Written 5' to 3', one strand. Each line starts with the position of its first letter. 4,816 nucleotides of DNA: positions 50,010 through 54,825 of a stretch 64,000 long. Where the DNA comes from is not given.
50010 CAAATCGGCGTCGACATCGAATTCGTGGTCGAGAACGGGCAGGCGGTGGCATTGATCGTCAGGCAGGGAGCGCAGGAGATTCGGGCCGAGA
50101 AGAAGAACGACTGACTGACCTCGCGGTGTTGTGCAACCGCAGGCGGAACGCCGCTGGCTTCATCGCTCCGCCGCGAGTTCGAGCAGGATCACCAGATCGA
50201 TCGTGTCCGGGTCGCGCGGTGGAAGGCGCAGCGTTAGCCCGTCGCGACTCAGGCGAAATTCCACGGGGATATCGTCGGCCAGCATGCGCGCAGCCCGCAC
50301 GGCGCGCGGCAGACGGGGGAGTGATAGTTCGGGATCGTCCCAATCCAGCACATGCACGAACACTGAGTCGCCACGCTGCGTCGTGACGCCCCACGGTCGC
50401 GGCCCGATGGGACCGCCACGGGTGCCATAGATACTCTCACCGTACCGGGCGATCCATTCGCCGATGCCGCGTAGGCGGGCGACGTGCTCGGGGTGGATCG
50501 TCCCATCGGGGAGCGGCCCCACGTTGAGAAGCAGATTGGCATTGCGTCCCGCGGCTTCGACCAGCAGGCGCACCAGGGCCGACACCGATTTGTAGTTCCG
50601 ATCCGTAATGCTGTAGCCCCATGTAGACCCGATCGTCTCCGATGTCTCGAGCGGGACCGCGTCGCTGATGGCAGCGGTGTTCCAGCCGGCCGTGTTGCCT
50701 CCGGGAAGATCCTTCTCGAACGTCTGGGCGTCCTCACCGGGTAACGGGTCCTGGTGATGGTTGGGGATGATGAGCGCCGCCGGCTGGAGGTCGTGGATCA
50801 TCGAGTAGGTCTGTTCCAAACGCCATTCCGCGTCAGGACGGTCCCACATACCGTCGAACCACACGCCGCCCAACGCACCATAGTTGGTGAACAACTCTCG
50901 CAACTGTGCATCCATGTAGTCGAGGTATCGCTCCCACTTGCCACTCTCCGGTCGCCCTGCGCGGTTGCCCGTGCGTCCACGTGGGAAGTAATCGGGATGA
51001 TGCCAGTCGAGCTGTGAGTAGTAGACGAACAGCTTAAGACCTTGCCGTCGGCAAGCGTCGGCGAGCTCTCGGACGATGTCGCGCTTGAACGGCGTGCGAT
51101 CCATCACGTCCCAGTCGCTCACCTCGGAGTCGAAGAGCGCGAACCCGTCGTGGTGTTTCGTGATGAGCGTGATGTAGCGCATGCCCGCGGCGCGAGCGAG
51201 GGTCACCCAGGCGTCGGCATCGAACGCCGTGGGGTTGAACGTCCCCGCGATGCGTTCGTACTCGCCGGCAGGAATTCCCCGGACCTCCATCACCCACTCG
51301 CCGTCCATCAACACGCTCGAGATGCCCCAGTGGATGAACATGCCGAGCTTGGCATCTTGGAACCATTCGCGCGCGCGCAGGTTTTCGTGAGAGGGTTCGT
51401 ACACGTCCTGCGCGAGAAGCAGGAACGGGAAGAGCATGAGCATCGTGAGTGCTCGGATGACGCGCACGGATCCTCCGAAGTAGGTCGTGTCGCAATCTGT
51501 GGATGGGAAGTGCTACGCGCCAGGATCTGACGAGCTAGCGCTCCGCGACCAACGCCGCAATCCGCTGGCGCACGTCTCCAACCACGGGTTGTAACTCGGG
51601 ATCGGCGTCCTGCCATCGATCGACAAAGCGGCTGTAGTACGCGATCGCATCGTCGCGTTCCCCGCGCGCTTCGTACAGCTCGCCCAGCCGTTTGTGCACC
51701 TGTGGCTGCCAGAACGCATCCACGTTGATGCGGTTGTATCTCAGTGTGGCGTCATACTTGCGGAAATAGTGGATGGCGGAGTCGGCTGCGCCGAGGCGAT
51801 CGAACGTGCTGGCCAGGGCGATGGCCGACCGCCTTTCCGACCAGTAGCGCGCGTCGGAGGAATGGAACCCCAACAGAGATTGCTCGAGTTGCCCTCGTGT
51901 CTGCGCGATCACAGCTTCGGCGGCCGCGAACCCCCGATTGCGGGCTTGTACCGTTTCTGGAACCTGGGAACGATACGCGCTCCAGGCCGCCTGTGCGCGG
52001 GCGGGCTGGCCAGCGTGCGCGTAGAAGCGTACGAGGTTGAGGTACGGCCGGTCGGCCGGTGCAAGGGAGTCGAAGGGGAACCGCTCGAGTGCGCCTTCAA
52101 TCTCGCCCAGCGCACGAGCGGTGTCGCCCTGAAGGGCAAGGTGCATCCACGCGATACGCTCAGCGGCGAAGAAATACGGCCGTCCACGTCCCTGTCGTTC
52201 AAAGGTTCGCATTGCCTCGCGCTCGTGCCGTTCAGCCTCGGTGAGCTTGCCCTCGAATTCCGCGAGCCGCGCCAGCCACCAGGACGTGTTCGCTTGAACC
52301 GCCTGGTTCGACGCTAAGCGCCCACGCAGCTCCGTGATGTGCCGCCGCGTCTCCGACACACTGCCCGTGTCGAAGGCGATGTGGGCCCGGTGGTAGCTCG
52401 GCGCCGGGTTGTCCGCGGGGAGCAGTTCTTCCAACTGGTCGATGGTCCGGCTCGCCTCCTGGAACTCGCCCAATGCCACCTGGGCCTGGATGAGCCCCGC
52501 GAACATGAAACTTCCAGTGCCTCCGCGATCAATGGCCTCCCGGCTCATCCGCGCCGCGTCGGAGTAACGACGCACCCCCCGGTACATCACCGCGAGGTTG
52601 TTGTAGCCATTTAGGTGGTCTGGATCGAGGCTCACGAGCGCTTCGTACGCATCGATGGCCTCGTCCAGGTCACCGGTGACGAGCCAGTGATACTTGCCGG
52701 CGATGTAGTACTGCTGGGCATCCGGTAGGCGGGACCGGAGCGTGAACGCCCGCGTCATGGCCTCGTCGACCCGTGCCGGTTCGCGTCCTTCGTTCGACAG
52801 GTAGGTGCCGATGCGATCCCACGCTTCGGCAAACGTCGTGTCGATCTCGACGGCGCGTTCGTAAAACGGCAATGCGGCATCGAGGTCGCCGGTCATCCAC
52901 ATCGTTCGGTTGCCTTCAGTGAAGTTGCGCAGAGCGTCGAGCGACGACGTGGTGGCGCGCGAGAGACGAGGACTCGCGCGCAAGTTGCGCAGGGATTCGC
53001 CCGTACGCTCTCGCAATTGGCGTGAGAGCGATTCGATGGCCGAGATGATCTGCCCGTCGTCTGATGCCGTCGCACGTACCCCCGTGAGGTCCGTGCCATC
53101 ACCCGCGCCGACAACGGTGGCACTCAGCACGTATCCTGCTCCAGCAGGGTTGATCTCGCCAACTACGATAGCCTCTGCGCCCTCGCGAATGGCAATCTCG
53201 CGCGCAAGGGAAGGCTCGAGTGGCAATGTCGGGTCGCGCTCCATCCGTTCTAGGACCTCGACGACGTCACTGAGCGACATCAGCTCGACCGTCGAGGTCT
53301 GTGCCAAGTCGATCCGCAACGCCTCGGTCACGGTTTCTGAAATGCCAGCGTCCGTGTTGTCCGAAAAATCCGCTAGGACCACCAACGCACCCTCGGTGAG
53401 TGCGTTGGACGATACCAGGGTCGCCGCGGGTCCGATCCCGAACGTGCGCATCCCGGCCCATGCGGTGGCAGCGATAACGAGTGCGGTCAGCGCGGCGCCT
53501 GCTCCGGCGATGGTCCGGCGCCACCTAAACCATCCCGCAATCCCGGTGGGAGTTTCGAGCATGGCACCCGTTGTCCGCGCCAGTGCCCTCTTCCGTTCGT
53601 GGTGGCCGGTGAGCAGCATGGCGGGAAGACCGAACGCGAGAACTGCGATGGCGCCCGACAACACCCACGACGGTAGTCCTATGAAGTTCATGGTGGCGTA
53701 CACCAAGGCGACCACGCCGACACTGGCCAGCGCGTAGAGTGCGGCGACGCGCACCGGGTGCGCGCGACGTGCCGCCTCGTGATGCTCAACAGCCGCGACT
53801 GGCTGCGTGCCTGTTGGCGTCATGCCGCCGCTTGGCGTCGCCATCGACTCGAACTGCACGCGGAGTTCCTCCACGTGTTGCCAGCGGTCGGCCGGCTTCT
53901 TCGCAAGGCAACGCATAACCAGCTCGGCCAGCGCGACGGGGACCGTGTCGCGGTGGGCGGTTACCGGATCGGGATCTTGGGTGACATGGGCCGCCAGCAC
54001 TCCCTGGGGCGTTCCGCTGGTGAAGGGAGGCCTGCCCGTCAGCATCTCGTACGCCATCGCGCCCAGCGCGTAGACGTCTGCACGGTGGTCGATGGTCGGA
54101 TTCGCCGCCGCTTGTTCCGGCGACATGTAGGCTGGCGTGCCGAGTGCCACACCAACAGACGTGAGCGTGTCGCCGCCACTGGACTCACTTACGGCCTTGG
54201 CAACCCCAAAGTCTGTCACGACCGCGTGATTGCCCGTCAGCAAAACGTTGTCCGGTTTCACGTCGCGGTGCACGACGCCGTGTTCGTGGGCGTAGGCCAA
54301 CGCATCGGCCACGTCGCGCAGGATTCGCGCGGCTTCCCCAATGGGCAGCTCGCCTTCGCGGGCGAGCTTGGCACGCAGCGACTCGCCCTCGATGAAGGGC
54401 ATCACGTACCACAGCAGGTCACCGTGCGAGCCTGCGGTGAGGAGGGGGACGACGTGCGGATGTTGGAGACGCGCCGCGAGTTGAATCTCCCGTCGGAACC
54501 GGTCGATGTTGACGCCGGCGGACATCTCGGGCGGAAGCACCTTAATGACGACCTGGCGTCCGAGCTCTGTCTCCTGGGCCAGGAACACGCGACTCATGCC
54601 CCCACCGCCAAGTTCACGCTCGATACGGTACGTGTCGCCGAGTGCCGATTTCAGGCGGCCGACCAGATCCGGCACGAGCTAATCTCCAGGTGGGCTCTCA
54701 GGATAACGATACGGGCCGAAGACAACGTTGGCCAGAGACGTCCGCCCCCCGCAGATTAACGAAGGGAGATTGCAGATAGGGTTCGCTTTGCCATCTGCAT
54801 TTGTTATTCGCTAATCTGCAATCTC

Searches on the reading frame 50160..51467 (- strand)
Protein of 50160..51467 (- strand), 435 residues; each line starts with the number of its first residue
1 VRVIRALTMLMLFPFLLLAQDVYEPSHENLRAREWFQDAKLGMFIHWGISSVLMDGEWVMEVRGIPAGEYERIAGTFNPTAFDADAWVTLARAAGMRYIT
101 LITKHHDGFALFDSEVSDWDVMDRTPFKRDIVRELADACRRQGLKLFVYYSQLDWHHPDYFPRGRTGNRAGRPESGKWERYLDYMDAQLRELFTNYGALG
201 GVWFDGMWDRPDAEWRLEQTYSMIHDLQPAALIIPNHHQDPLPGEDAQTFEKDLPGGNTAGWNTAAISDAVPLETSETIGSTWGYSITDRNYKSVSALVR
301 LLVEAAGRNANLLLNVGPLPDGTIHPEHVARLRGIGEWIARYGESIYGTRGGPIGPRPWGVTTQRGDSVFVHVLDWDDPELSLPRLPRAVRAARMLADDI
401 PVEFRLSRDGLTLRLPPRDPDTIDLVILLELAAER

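Call 13: search_protein_families(library=pfam, proteins=[window:50160-51467:-], max_evalue=0.001)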
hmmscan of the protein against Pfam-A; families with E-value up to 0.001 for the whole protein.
window:50160-51467:- (435 aa): 2 families
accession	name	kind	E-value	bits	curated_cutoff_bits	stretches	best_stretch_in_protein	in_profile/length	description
PF01120.23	Alpha_L_fucos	-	2.8e-98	330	25.2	1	19-344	10-345/345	Alpha-L-fucosidase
PF14871.12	GHL6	-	1.1e-05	26.1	35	1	83-165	1-84/132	Hypothetical glycosyl hydrolase 6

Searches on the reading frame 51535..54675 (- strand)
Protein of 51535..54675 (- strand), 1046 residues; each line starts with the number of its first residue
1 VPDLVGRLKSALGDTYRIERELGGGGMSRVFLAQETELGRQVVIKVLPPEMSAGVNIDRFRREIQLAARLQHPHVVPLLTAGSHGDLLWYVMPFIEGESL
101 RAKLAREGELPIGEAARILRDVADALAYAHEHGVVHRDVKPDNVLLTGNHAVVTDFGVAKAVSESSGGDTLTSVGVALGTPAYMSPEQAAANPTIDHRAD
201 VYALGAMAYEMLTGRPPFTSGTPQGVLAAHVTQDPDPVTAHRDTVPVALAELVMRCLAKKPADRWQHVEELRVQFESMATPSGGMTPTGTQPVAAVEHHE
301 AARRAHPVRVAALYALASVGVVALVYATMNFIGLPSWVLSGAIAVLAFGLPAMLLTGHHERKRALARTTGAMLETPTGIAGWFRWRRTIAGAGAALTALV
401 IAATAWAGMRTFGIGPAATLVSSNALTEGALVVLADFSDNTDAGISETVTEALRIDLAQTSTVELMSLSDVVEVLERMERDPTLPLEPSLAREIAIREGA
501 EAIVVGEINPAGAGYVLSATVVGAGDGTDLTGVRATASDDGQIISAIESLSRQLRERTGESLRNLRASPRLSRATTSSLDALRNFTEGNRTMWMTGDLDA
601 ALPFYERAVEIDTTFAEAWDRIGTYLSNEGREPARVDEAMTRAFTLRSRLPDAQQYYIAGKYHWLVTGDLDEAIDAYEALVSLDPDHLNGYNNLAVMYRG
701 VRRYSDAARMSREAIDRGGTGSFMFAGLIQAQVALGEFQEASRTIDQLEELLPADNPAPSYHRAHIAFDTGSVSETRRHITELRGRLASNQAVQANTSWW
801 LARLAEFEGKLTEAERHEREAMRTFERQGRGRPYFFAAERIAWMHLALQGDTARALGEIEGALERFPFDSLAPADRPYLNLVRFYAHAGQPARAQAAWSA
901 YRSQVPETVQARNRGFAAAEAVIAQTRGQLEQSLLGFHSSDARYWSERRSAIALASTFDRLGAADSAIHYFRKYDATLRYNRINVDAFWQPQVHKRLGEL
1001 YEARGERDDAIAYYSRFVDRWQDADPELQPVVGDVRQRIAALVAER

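Call 13: search_protein_families(library=pfam, proteins=[window:51535-54675:-], max_evalue=0.001)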
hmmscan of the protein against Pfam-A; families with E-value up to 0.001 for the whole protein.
window:51535-54675:- (1046 aa): 15 families
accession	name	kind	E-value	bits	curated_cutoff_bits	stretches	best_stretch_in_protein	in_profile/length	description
PF00069.31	Pkinase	-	2.6e-48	165.2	31.7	1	16-268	1-255/263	Protein kinase domain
PF07714.23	PK_Tyr_Ser-Thr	-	1.8e-32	113.1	23.1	1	18-266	3-250/258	Protein tyrosine and serine/threonine kinase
PF13428.12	TPR_14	-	8.1e-16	57.4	23.5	0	992-1023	2-33/44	Tetratricopeptide repeat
PF00515.34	TPR_1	-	3.5e-13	49.2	27.8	0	992-1016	2-26/34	Tetratricopeptide repeat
PF07719.23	TPR_2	-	6e-11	42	27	0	667-687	14-34/34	Tetratricopeptide repeat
PF13181.12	TPR_8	-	1.3e-10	40.9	25.7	0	667-687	14-34/34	Tetratricopeptide repeat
PF13431.12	TPR_17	-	2.6e-09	37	24.4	0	676-707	1-32/34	Tetratricopeptide repeat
PF13424.12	TPR_12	-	4.7e-09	36.7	30.1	0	667-716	16-73/77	Tetratricopeptide repeat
PF13414.12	TPR_11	-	7.1e-09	35.7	26.8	1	668-698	8-38/42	TPR repeat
PF14559.12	TPR_19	-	7.5e-09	36.2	25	0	668-709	5-46/68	Tetratricopeptide repeat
PF13174.12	TPR_6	-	2.7e-08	34.3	26.3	0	996-1021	5-30/33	Tetratricopeptide repeat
PF01636.29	APH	-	6.8e-07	29.7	23.2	1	21-130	4-108/239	Phosphotransferase enzyme family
PF13432.12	TPR_16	-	4.1e-05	24.4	32.7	0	667-710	10-53/65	Tetratricopeptide repeat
PF13176.12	TPR_7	-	0.00018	21.8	27.9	0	995-1015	3-23/36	Tetratricopeptide repeat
PF13374.12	TPR_10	-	0.00034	21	27.5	0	691-717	5-31/42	Tetratricopeptide repeat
